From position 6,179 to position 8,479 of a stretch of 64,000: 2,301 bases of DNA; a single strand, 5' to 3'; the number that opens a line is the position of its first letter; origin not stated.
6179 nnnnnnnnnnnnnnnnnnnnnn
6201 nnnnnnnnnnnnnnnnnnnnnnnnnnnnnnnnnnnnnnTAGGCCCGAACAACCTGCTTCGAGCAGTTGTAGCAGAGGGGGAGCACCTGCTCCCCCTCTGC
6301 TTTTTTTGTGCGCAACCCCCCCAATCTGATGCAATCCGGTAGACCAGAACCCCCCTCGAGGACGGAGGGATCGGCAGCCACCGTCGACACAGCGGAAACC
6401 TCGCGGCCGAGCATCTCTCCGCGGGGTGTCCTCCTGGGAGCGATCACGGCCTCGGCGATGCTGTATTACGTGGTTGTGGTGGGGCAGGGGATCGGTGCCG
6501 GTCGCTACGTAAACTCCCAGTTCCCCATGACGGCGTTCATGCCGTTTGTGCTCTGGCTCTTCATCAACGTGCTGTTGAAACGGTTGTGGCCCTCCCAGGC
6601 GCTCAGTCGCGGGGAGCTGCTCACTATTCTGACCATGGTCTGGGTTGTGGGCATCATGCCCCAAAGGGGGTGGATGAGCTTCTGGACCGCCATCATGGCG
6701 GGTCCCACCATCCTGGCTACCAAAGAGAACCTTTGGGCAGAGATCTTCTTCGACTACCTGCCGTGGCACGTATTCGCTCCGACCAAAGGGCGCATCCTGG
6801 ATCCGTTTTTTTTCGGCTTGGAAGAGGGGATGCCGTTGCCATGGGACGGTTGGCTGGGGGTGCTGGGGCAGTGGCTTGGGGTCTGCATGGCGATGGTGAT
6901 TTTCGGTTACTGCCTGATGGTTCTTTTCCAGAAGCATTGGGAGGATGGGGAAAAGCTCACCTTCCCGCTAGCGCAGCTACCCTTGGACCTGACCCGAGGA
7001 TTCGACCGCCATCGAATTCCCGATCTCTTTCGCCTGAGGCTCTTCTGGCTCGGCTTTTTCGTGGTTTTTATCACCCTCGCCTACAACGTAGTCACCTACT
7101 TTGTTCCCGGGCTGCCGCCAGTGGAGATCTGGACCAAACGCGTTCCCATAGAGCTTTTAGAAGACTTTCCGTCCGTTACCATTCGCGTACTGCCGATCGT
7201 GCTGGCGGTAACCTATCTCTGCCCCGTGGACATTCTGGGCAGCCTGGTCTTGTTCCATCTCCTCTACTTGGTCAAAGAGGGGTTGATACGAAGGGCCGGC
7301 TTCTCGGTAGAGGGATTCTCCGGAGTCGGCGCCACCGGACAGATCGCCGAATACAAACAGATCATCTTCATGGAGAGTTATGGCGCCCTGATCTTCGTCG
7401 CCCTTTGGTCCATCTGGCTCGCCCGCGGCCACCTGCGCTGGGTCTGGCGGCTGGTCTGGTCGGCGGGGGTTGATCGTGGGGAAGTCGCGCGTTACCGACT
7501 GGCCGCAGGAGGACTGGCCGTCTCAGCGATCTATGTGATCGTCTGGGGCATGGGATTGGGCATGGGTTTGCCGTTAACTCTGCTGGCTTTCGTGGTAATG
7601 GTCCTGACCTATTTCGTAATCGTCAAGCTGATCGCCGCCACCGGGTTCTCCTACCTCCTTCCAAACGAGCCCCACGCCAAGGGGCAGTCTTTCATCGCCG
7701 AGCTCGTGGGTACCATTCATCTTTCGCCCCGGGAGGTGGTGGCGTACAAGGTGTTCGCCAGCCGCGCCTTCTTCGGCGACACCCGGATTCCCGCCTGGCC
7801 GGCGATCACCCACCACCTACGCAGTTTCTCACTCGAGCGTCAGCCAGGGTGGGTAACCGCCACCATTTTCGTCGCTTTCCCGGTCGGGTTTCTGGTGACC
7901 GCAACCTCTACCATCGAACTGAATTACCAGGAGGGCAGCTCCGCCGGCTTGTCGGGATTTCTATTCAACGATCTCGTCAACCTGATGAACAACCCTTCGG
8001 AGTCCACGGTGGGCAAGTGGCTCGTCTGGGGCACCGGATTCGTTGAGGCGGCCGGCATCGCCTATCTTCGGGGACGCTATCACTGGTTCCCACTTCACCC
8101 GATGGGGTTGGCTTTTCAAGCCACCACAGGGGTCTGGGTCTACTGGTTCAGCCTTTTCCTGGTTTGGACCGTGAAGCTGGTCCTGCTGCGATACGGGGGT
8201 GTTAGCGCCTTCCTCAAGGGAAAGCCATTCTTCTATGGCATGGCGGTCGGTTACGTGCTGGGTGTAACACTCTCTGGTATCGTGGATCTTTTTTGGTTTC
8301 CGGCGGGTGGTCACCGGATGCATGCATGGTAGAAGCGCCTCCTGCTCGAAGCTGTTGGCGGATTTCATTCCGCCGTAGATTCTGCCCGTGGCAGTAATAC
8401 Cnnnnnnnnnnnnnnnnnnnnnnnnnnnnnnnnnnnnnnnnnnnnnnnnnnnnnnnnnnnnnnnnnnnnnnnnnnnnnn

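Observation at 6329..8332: Fourth, dispersed copy of the same membrane-protein family, 16 kb upstream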

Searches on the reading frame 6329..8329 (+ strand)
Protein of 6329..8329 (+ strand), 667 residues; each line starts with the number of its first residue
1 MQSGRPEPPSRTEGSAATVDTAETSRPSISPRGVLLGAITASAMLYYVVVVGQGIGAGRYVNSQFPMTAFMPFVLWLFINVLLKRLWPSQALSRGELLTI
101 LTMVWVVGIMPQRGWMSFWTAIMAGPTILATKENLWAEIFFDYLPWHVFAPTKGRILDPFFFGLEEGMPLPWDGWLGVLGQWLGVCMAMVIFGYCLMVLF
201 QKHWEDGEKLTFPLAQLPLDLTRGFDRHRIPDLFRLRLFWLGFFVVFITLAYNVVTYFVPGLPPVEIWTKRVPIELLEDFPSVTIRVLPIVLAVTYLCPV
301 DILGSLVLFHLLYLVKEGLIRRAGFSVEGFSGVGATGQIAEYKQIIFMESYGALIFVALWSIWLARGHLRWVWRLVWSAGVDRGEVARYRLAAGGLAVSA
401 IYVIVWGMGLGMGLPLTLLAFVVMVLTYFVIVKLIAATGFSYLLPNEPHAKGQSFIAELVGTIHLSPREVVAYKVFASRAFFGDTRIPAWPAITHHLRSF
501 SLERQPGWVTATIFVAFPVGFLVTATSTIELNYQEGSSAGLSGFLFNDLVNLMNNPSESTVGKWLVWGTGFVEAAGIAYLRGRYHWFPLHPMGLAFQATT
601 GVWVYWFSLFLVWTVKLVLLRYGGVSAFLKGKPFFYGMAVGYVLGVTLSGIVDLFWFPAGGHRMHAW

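Call 5: search_protein_families(library=pfam, proteins=[window:6329-8329:+], max_evalue=0.01)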
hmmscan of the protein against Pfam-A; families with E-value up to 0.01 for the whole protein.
window:6329-8329:+ (667 aa): 2 families
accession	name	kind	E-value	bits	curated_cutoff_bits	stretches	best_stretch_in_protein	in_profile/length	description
PF20581.3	DUF6785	-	1.4e-75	255.2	25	1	31-536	2-498/498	Family of unknown function (DUF6785)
PF20580.3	DUF6784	-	1.2e-17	64.3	26.4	1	565-655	2-92/101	Domain of unknown function (DUF6784)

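Call 10: find_homologous_proteins(query=window:6329-8329:+)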
Query window:6329-8329:+ (667 aa): 195 proteins with E <= 0.001 among 8000 candidates; the best 120 are listed.
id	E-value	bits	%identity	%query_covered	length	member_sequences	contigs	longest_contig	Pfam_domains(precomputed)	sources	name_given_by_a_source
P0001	0.0e+0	1332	93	94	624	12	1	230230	PF20580.4,PF20581.4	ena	-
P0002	0.0e+0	1236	84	97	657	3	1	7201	PF20580.4,PF20581.4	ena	-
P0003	0.0e+0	1104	75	96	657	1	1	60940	PF20580.4,PF20581.4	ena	-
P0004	0.0e+0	1076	73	98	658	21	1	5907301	PF20580.4,PF20581.4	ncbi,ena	-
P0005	9.0e-298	1008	69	98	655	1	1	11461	PF20580.4,PF20581.4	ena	-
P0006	7.0e-262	889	61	99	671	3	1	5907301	PF20580.4,PF20581.4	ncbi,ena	-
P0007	7.0e-257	873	59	100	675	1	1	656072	PF20580.4,PF20581.4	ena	-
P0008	1.1e-253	862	58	97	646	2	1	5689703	PF20580.4,PF20581.4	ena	-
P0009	3.7e-253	860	59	98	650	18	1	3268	PF20580.4,PF20581.4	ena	-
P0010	4.2e-253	860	58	100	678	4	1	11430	PF20580.4,PF20581.4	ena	-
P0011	9.0e-253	859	59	96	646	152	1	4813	PF20580.4,PF20581.4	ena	-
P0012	1.4e-252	858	59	96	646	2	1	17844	PF20580.4,PF20581.4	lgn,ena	-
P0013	3.3e-252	857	59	97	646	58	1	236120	PF20580.4,PF20581.4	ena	-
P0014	3.5e-251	854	58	100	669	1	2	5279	PF20580.4,PF20581.4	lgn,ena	-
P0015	3.3e-249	847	59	96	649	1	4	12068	PF20580.4,PF20581.4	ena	-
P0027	6.1e-235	800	54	97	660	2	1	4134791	PF20580.4,PF20581.4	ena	-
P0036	3.0e-230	785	55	96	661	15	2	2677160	PF20580.4,PF20581.4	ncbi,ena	-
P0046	5.6e-228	777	54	96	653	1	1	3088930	PF20580.4,PF20581.4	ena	-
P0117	3.5e-203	695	51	99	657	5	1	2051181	PF20580.4,PF20581.4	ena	-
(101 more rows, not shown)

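Call 13: find_related_loci(query=A2, collection=genome_contigs, flank=10000)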
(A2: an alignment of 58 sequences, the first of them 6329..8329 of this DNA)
Query A2 (667 aa) in genome_contigs; peptide patterns used: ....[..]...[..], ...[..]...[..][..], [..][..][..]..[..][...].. (x = any residue, [..] = any of these).
211 stretches matched a pattern; 158 encode a relative of the query (tblastn E <= 1e-3); the best 80 are kept; 79 distinct loci.
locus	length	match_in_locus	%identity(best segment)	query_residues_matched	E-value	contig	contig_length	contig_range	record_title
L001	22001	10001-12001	92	1-667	0e+0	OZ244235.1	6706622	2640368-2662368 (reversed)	MAG: Candidatus Latescibacterota bacterium isolate e5868d62-61ad-4724-99e8-9c09e4b40cf9 genome assembly, chromosome: 1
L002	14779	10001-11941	84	22-667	0e+0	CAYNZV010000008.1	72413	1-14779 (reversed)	MAG TPA_asm: uncultured Gemmatimonadaceae bacterium isolate SRP092796_co6_206 genome assembly, contig: NODE_100_length_7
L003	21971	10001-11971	73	12-667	0e+0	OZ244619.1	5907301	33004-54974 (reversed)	MAG: Candidatus Latescibacterota bacterium isolate 42df25b2-3f2b-47dc-af7c-4916403e88f0 genome assembly, chromosome: 1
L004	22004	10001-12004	71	9-667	0e+0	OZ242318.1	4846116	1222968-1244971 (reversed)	MAG: Candidatus Latescibacterota bacterium isolate cc8e0243-aa1c-4c17-a5e8-0a9f7738ceb9 genome assembly, chromosome: 1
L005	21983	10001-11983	61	8-667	0e+0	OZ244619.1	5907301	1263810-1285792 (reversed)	MAG: Candidatus Latescibacterota bacterium isolate 42df25b2-3f2b-47dc-af7c-4916403e88f0 genome assembly, chromosome: 1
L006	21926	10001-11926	60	27-667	0e+0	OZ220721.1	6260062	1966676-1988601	MAG: Candidatus Latescibacterota bacterium isolate 1fb1e748-2903-4aab-acc2-5860c344c101 genome assembly, chromosome: 1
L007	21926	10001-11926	59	27-667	0e+0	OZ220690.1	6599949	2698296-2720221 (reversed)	MAG: Candidatus Latescibacterota bacterium isolate 4544edd8-ea3d-4877-aa30-594cc490bc13 genome assembly, chromosome: 1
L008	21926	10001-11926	59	27-667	0e+0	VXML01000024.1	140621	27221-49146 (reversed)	MAG: Gemmatimonadetes bacterium isolate SB0661_bin_36 NODE_143_length_140621_cov_79.740898, whole genome shotgun sequenc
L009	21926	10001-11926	59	27-667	0e+0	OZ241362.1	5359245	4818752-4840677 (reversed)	MAG: Candidatus Latescibacterota bacterium isolate 7df831f4-54e1-479f-8521-a5e6456f6651 genome assembly, chromosome: 1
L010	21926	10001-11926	59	27-667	0e+0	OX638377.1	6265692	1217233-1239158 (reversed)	MAG: uncultured Latescibacteria bacterium isolate 96736c8f-e424-4c7a-a7cc-5c0d8e7e2df7 genome assembly, chromosome: 1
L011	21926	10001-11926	59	27-667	0e+0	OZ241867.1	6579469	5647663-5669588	MAG: Candidatus Latescibacterota bacterium isolate 402c3f40-99c9-4ff8-b352-fabea084b2f7 genome assembly, chromosome: 1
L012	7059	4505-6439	59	24-667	0e+0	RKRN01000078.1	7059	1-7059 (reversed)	MAG: Candidatus Latescibacterota bacterium isolate PNGco_C_bin1 scaffold_2162, whole genome shotgun sequence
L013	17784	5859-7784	59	27-667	0e+0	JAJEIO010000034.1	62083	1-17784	MAG: Candidatus Latescibacterota bacterium isolate p16x65bins.25 k141_1107201, whole genome shotgun sequence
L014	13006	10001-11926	59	27-667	0e+0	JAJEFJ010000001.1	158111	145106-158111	MAG: Candidatus Latescibacterota bacterium isolate p16x43bins.30 k141_515334, whole genome shotgun sequence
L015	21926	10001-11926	59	27-667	0e+0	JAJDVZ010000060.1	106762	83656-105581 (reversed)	MAG: Candidatus Latescibacterota bacterium isolate jk18x22bins.75 k141_280626, whole genome shotgun sequence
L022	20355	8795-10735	57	20-667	0e+0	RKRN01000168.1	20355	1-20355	MAG: Candidatus Latescibacterota bacterium isolate PNGco_C_bin1 scaffold_305, whole genome shotgun sequence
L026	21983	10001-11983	55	4-667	0e+0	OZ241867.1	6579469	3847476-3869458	MAG: Candidatus Latescibacterota bacterium isolate 402c3f40-99c9-4ff8-b352-fabea084b2f7 genome assembly, chromosome: 1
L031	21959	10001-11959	55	11-667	0e+0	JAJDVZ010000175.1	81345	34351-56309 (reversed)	MAG: Candidatus Latescibacterota bacterium isolate jk18x22bins.75 k141_161917, whole genome shotgun sequence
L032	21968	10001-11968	54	13-667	0e+0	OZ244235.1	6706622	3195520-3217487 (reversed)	MAG: Candidatus Latescibacterota bacterium isolate e5868d62-61ad-4724-99e8-9c09e4b40cf9 genome assembly, chromosome: 1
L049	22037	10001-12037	53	2-667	0e+0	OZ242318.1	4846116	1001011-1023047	MAG: Candidatus Latescibacterota bacterium isolate cc8e0243-aa1c-4c17-a5e8-0a9f7738ceb9 genome assembly, chromosome: 1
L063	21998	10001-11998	57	8-667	0e+0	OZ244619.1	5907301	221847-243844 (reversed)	MAG: Candidatus Latescibacterota bacterium isolate 42df25b2-3f2b-47dc-af7c-4916403e88f0 genome assembly, chromosome: 1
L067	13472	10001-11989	51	1-667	0e+0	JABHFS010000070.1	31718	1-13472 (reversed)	MAG: Gemmatimonadetes bacterium isolate SI037_bin186 k141_845371, whole genome shotgun sequence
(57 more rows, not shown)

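Call 21: search_protein_families(library=pfam, proteins=[L008:19201-20715:-, L031:16183-18978:-, L067:1723-3921:+, L063:16199-17062:+, L032:12932-13993:-, L049:20927-21877:-, L006:15016-16032:-, L013:7827-8702:+, L022:10749-12035:-, L026:21303-21983:-], max_evalue=0.001)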
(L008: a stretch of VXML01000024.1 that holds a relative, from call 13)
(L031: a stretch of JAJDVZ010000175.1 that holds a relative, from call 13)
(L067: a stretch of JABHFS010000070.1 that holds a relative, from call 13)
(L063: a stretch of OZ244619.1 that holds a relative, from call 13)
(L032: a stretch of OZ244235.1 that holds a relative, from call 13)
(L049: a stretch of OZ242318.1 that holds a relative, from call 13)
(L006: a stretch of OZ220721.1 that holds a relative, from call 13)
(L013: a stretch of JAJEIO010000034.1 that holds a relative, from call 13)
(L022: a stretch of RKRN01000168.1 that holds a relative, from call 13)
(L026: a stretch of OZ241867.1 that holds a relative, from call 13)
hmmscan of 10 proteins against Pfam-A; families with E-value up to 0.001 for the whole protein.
L008:19201-20715:- (505 aa): 0 families

L031:16183-18978:- (932 aa): 0 families

L067:1723-3921:+ (733 aa): 2 families
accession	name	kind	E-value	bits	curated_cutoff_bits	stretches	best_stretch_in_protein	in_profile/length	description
PF13860.13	FlgD_ig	-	3.9e-05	24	27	1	660-716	19-75/79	FlgD Ig-like domain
PF13585.12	CHU_C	-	0.00043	20.8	27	0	639-716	5-72/86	CHU_C Type IX secretion signal domain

L063:16199-17062:+ (288 aa): 1 family
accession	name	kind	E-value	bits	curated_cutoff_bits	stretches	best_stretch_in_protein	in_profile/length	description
PF05721.19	PhyH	-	1.8e-38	133.4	22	1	45-254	1-213/213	Phytanoyl-CoA dioxygenase (PhyH)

L032:12932-13993:- (354 aa): 3 families
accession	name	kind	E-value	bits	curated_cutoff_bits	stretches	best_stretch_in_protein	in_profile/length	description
PF01408.29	GFO_IDH_MocA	-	5e-21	76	24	1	23-146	2-120/120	Oxidoreductase family, NAD-binding Rossmann fold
PF22725.1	GFO_IDH_MocA_C3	-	1.8e-10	41.3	27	1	155-270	2-123/124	GFO/IDH/MocA C-terminal domain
PF02894.22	GFO_IDH_MocA_C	-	3.1e-06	27.6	22.9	1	183-344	43-213/218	Oxidoreductase family, C-terminal alpha/beta domain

L049:20927-21877:- (317 aa): 1 family
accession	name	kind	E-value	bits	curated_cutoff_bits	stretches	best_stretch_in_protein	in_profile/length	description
PF03781.23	FGE-sulfatase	-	2.3e-22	80.4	23.3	2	148-301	95-253/255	Sulfatase-modifying factor enzyme 1-like domain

L006:15016-16032:- (339 aa): 1 family
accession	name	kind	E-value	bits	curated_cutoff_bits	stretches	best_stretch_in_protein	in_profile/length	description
PF01244.27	Peptidase_M19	-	1.2e-77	261.6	26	1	9-336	6-319/319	Membrane dipeptidase (Peptidase family M19)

L013:7827-8702:+ (292 aa): 1 family
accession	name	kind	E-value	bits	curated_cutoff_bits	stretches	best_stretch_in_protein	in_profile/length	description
PF01261.30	AP_endonuc_2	-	7.2e-19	68.9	31.1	1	70-267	31-231/249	Xylose isomerase-like TIM barrel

L022:10749-12035:- (429 aa): 1 family
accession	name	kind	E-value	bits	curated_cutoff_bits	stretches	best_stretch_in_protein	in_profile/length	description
PF04909.20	Amidohydro_2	-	5.5e-07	30.1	26.4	1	234-368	127-242/289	Amidohydrolase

L026:21303-21983:- (227 aa): 2 families
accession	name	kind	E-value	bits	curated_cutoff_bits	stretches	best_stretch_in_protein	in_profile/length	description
PF13860.13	FlgD_ig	-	3.9e-08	33.6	27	1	153-211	15-76/79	FlgD Ig-like domain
PF13585.12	CHU_C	-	2.1e-05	25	27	1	131-215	4-77/86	CHU_C Type IX secretion signal domain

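Call 25: search_solved_structures(query=A2, max_evalue=10)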
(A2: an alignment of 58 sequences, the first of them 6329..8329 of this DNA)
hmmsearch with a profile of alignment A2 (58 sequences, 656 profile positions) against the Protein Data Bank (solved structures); distinct sequences matched with E-value up to 10: 0.

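Call 26: search_protein_families(library=ncbifam, proteins=[window:6329-8329:+, L031:16183-18978:-], max_evalue=0.01)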
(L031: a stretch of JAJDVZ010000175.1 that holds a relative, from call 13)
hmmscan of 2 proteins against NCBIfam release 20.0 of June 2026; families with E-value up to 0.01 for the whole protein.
window:6329-8329:+ (667 aa): 0 families

L031:16183-18978:- (932 aa): 0 families

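Call 27: predict_structure(alignment_id=A2)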
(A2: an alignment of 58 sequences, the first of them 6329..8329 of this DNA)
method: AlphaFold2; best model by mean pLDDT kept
length: 667 residues; sequences in the alignment: 58
mean_pLDDT: 88.8   pTM: 0.91
mean pLDDT of the five models: 88.8, 88.2, 87.8, 86.0, 84.6
residues with pLDDT >= 90: 453; 70-90: 164; 50-70: 21; < 50: 29
segments of 3 or more residues with pLDDT < 50: 1-24
pLDDT, mean of each block of 10 residues (from residue 1): 33 35 69 97 94 78 90 96 91 95 96 84 84 86 92 87 89 93 97 98 92 93 81 94 96 87 85 90 92 92 96 95 89 66 92 97 95 87 90 97 98 97 96 95 89 92 94 93 89 96 94 97 95 79 81 90 96 97 90 93 95 96 92 96 91 77 50
secondary structure, 60 per line:
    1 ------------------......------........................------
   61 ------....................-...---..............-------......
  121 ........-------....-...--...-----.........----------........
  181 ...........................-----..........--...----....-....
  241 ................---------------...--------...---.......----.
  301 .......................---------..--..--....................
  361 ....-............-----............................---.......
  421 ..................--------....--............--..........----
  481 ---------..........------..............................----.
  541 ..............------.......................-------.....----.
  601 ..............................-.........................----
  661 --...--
elements in order: H19-24 H31-54 H67-86 H94-107 H115-128 H136-139 H154-162 H173-207 H213-222 H232-235 H237-256 E272-274 E283-285 H289-295 H300-323 H341-364 H366-377 H383-410 H414-438 H447-450 H453-464 H467-476 H490-499 H506-535 H540-554 H561-583 H591-595 H600-630 H632-656

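Call 31: fold_search(model_id=the predicted structure, library=pdb)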
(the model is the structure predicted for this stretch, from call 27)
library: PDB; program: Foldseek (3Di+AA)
matches with E <= 10: 158; with E <= 0.001: 2
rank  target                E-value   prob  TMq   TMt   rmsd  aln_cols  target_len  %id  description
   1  7wst_A                2.4e-08  1.00  0.57  0.62   7.9       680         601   12  Cryo-EM structure of the barley Yellow stripe 1 transporter in complex with Fe(III)-DMA (released 2022-11-30)
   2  7wsr_A                5.4e-08  1.00  0.57  0.62   8.0       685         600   13  Cryo-EM structure of the barley Yellow stripe 1 transporter (released 2022-11-30)
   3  6qxa_D                1.7e-01  0.07  0.10  0.09  26.3       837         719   12  Structure of membrane bound pyrophosphatase from Thermotoga maritima in complex with imidodiphosphate and N-[(2-amino- (released 2019-04-10)
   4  4llh_A                2.7e-01  0.08  0.10  0.12  26.6       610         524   13  Substrate bound outward-open state of the symporter BetP (released 2014-05-07)
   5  9i60_A                3.5e-01  0.06  0.09  0.11  25.7       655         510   12  Transient activated state of BetP (released 2026-02-18)
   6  5lzq_A                4.1e-01  0.05  0.09  0.09  26.5       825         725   12  Crystal structure of Thermotoga maritima sodium pumping membrane integral pyrophosphatase in complex with imidodiphosp (released 2016-12-14)
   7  4c7r_C                4.3e-01  0.08  0.12  0.14  26.2       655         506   13  Inward facing conformation of the trimeric betaine transporter BetP in complex with lipids (released 2013-10-30)
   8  5lzr_A                4.3e-01  0.04  0.09  0.09  26.6       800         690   14  Crystal structure of Thermotoga maritima sodium pumping membrane integral pyrophosphatase in complex with tungstate an (released 2016-12-14)
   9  7yty_A                5.2e-01  0.06  0.11  0.13  24.4       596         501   11  Mouse SVCT1 in an apo state (released 2023-05-03)
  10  9g8j_D                5.4e-01  0.04  0.09  0.09  29.9       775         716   11  Structure of K+-dependent Na+-PPase from Thermotoga maritima in complex with zoledronate (released 2025-06-04)
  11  9hko_B                6.4e-01  0.07  0.11  0.12  26.5       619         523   12  Downregulated closed state of BetP in complex with betaine (released 2025-12-17)
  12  9g8k_B                6.7e-01  0.04  0.10  0.10  26.9       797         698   12  Structure of K+-dependent Na+-PPase from Thermotoga maritima in complex with Ca2+ and Etidronate (released 2025-06-04)
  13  8b24_A                6.9e-01  0.03  0.09  0.09  26.8       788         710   11  Time-resolved structure of K+-dependent Na+-PPase from Thermotoga maritima 3600-seconds post reaction initiation with  (released 2024-01-17)
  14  9j7d_A                7.5e-01  0.05  0.12  0.13  28.3       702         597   12  Arabidopsis high-affinity urea transport DUR3 in the inward-facing open conformation, dimeric state (released 2025-05-07)
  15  9hkl_A                7.8e-01  0.05  0.10  0.12  27.1       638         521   13  BetP-M150E in complex with GABA in an inward-facing state (released 2025-12-17)
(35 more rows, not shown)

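Call 34: search_protein_families(library=pfam, proteins=[window:6329-8329:+], max_evalue=10)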
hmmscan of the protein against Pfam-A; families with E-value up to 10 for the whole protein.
window:6329-8329:+ (667 aa): 2 families
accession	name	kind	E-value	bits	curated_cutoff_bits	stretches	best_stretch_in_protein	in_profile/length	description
PF20581.3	DUF6785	-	1.4e-75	255.2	25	1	31-536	2-498/498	Family of unknown function (DUF6785)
PF20580.3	DUF6784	-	1.2e-17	64.3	26.4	1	565-655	2-92/101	Domain of unknown function (DUF6784)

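Call 41: search_protein_representatives(alignment_id=A2)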
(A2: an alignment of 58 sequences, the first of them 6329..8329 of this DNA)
Query: 58 sequences, 656 profile positions. Proteins with E-value up to 0.001 (for the whole library): 5393; up to 1e-10: 3454; up to 1e-30: 1358. The best 150 are listed.
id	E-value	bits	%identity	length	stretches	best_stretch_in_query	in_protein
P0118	1.7e-294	995.1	-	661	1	9-656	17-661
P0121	7.5e-191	652.6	-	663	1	9-448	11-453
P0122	6.5e-188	642.9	-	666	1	9-655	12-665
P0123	1.8e-186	638.2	-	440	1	222-656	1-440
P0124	1.8e-184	631.5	-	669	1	12-432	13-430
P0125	1.6e-152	526.0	-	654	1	6-656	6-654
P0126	1.1e-134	467.1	-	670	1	19-656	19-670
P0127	3.2e-130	452.3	-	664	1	9-656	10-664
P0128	5.8e-127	441.5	-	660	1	16-656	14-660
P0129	4.6e-125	435.3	-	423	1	11-420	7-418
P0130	1.3e-118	414.0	-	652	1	14-656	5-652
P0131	4.3e-118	412.2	-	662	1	16-656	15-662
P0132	2.4e-117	409.8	-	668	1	11-656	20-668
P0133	6.2e-117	408.4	-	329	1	8-256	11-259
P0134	3.3e-116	406.0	-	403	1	10-271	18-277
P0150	3.1e-104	366.5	-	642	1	56-656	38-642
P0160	7.0e-101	355.4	-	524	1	11-240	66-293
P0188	1.5e-90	321.3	-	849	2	16-529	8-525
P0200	1.8e-85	304.4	-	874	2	13-530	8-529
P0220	3.4e-79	283.7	-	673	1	17-630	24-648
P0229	9.2e-77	275.7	-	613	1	11-461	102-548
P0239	1.7e-74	268.2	-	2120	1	20-642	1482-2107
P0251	8.7e-73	262.5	-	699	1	9-646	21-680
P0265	1.1e-71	258.9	-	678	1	26-630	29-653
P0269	2.3e-71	257.8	-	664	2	23-542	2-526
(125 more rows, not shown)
